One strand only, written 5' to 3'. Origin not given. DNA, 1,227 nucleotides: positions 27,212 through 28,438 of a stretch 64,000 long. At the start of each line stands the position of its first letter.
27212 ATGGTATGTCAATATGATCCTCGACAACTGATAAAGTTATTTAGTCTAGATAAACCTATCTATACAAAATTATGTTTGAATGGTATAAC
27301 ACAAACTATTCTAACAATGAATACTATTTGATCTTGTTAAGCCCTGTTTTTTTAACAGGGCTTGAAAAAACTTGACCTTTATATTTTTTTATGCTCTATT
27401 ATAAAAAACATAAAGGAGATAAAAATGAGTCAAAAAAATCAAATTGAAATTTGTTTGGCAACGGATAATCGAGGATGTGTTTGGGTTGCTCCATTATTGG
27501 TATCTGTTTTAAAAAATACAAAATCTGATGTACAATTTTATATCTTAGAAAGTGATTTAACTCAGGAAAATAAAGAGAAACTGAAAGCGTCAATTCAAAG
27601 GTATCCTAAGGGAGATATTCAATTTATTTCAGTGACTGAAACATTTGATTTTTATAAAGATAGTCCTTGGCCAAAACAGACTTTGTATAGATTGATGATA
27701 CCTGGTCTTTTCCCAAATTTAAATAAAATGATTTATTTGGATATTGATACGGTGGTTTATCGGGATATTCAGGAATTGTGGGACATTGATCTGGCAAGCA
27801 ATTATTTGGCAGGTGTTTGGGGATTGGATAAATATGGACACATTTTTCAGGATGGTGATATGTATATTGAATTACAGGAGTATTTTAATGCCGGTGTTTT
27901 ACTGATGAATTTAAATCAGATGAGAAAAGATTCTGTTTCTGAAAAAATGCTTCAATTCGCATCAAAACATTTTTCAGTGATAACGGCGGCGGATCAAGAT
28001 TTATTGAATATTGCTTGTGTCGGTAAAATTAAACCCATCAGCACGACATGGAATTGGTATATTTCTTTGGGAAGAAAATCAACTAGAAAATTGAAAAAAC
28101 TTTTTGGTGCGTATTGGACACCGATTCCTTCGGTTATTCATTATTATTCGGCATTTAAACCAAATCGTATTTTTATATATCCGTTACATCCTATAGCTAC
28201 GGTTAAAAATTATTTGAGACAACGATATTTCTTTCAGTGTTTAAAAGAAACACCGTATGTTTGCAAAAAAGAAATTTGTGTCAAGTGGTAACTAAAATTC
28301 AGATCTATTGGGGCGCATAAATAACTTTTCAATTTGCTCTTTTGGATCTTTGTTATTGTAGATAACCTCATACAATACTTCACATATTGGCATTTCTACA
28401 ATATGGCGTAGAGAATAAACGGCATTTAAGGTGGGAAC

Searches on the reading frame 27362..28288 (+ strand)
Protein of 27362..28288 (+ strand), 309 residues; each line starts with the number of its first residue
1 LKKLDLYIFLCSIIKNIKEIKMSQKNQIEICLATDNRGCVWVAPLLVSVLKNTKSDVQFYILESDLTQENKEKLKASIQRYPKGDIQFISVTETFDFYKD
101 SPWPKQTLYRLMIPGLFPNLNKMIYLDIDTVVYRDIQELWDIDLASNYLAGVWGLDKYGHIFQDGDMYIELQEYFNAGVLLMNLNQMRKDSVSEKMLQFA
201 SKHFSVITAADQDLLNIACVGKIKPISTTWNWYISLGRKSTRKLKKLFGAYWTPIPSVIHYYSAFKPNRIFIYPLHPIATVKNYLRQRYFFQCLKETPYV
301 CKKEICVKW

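Call 69: search_protein_families(library=pfam, proteins=[window:27362-28288:+], max_evalue=0.00001)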
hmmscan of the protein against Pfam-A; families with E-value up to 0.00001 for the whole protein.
window:27362-28288:+ (309 aa): 2 families
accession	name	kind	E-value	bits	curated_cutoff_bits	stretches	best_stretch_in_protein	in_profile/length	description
PF01501.26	Glyco_transf_8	-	3.2e-43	148.6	24.3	1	43-267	15-248/253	Glycosyl transferase family 8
PF18404.7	Glyco_transf_24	-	7e-10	39.2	25.7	1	45-236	19-223/268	Glucosyltransferase 24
